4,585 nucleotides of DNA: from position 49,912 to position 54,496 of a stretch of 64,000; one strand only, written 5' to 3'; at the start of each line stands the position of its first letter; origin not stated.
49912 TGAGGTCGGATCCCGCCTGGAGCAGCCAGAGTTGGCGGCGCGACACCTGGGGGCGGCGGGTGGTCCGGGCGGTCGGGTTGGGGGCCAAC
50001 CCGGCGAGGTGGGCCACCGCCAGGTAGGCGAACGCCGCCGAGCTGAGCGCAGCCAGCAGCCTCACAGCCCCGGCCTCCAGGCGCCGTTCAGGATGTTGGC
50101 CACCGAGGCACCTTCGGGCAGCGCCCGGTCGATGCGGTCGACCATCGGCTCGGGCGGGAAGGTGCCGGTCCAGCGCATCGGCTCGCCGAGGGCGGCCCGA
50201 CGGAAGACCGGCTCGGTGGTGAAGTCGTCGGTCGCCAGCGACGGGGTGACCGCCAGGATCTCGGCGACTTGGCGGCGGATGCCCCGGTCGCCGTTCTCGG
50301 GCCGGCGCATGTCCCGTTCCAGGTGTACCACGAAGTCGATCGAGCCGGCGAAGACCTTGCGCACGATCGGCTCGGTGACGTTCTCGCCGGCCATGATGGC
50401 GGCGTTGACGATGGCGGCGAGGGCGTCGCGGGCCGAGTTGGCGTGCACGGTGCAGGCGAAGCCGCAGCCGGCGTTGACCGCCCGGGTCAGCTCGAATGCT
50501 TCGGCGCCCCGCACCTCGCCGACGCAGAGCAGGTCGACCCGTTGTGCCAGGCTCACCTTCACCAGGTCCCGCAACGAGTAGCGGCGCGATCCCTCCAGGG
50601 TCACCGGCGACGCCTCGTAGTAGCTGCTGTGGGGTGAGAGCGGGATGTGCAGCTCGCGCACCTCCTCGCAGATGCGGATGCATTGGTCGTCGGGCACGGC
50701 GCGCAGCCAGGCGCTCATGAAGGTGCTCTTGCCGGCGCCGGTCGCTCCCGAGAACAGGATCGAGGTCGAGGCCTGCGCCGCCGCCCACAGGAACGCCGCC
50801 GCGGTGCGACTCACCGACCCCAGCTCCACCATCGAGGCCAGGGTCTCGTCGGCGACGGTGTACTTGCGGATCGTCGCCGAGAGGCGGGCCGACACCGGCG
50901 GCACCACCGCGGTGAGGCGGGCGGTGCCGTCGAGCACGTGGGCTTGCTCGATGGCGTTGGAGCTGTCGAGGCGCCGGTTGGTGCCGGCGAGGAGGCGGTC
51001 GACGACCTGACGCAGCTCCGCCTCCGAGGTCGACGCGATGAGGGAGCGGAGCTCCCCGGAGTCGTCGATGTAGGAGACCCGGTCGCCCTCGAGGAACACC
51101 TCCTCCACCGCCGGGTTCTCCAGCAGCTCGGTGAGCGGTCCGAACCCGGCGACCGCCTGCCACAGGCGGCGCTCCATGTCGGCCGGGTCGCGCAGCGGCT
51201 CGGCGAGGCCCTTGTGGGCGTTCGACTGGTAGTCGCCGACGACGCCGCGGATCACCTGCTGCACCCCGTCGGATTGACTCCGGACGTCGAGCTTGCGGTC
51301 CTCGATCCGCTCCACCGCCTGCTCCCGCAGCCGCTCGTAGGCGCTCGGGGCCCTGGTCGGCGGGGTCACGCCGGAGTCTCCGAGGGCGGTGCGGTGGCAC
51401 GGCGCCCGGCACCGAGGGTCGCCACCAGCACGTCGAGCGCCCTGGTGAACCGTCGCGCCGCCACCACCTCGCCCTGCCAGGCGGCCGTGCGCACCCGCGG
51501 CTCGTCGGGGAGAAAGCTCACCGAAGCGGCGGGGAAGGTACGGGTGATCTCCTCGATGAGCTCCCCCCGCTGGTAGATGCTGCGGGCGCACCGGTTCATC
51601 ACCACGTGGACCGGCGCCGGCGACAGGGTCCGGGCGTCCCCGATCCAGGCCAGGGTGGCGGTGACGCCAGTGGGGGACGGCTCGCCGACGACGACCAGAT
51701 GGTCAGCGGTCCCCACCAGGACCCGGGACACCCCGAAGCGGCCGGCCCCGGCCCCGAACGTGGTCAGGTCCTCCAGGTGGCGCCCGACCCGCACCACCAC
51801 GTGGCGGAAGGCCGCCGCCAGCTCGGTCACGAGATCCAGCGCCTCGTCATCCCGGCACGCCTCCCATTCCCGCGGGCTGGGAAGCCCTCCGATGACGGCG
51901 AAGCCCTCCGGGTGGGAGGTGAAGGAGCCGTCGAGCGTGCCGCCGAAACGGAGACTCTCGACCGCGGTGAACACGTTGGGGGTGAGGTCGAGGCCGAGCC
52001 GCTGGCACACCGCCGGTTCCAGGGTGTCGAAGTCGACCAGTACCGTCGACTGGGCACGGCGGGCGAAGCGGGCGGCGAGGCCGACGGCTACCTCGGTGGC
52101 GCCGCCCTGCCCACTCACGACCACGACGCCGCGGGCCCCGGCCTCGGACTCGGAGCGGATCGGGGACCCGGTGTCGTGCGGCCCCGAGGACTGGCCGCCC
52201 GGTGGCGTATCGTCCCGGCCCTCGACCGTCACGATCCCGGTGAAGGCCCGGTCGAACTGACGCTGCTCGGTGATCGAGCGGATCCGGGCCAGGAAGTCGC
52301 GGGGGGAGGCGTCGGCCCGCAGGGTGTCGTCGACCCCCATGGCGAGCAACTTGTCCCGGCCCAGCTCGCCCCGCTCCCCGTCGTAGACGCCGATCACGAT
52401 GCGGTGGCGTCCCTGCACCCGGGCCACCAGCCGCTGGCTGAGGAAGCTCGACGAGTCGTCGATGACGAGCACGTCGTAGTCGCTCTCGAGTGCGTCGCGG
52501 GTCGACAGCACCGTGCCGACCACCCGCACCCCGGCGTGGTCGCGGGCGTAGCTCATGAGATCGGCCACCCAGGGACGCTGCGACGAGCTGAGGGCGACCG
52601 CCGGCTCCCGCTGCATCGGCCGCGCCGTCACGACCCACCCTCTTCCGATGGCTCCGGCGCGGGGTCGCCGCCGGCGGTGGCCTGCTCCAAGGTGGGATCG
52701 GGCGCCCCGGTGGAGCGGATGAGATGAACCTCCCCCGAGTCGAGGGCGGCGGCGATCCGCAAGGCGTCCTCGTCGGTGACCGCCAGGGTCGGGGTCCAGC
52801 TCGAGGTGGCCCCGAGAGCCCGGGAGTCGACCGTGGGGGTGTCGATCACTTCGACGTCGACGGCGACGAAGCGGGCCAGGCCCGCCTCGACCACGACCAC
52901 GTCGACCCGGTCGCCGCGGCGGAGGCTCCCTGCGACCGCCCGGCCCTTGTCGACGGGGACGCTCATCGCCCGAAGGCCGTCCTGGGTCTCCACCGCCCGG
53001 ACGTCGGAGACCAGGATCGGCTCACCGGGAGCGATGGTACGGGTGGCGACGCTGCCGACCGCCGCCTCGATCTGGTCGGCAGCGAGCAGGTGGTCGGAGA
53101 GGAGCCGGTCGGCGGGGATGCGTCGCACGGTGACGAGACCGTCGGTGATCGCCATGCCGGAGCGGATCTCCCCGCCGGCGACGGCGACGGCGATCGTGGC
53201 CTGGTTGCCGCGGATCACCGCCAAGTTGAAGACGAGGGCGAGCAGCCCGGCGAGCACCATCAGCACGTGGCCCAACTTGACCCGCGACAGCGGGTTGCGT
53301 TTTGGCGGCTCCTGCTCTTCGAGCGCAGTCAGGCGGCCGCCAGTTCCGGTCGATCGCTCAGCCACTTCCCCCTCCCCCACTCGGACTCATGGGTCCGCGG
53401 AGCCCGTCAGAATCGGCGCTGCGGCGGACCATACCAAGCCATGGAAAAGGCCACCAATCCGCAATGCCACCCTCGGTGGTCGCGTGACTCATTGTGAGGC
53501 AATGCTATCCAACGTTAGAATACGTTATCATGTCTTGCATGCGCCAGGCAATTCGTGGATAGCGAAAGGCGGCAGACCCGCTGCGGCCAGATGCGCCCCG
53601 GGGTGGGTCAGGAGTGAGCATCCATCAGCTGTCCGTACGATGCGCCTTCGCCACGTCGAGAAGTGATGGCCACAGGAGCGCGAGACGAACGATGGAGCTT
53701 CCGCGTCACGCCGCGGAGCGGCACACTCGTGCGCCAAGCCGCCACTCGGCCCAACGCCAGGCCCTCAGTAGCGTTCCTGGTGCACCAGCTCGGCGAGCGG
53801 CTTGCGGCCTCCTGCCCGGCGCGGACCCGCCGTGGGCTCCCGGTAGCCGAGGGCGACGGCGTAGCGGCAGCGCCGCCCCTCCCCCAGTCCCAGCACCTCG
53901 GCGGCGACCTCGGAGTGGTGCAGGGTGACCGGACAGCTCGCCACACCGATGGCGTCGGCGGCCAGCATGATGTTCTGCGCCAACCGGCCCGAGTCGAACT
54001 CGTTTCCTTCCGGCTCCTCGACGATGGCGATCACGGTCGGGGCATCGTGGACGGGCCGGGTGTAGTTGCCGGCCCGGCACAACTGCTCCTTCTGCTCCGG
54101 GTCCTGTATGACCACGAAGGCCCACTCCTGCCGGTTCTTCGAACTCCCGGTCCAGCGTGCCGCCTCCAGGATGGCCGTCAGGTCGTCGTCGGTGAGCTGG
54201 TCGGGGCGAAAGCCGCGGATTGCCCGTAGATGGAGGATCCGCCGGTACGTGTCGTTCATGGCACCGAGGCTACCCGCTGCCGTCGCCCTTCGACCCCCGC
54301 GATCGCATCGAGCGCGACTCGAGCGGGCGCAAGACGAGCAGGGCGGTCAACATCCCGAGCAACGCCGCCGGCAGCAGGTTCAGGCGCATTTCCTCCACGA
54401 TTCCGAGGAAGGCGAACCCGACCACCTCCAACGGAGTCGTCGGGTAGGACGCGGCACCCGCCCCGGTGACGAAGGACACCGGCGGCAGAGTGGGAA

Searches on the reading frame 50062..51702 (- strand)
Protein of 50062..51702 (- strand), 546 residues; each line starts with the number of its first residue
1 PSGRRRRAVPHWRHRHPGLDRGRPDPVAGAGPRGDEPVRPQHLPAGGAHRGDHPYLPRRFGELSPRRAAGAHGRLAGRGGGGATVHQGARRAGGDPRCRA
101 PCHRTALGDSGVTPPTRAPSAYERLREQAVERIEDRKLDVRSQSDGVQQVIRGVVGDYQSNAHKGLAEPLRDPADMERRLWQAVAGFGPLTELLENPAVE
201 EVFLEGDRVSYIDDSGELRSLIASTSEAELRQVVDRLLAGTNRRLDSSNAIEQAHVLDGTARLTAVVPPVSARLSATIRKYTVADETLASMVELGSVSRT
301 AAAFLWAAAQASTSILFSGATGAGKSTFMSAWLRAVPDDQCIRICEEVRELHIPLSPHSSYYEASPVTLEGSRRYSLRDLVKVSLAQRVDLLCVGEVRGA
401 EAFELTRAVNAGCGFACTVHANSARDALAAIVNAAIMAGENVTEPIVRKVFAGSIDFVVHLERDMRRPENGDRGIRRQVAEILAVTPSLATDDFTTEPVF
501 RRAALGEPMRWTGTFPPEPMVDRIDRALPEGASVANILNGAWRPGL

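Call 41: search_protein_families(library=pfam, proteins=[window:50062-51702:-], max_evalue=0.0001)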
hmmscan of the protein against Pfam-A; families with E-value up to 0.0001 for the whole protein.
window:50062-51702:- (546 aa): 1 family
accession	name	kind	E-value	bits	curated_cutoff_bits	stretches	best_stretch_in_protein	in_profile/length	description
PF00437.27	T2SSE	-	5.4e-23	81.7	24.9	1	186-439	4-263/370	Type II/IV secretion system protein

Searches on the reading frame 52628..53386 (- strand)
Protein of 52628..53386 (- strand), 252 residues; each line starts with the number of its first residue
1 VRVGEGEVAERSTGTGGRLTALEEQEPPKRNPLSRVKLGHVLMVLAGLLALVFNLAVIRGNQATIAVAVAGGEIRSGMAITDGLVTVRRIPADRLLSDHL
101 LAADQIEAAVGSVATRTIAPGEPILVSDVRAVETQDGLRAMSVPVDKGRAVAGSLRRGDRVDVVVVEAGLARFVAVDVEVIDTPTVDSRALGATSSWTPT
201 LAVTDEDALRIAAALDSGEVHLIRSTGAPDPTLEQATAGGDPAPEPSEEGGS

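Call 41: search_protein_families(library=pfam, proteins=[window:52628-53386:-], max_evalue=0.0001)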
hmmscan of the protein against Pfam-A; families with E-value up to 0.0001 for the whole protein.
window:52628-53386:- (252 aa): 2 families
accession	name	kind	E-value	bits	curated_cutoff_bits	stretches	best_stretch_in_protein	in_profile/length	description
PF16976.10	RcpC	-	1.2e-10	41.8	28.8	1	135-223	8-112/114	Flp pilus assembly protein RcpC/CpaB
PF08666.17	SAF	-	3e-09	37.8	21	1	67-130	3-63/63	SAF domain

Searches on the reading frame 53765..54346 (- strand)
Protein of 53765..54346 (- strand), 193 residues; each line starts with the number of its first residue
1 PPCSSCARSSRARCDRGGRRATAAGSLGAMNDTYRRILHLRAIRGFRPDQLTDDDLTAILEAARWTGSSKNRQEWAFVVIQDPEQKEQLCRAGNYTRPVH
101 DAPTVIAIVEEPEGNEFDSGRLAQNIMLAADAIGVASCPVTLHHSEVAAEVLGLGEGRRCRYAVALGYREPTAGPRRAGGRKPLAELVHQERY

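Call 41: search_protein_families(library=pfam, proteins=[window:53765-54346:-], max_evalue=0.0001)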
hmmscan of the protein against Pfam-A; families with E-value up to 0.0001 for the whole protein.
window:53765-54346:- (193 aa): 2 families
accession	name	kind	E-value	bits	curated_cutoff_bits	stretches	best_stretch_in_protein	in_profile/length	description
PF00881.29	Nitroreductase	-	1.2e-21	78.1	23.5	2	41-89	5-53/167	Nitroreductase family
PF14512.11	TM1586_NiRdase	-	1.7e-07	31.5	27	0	99-189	63-150/215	Putative TM nitroreductase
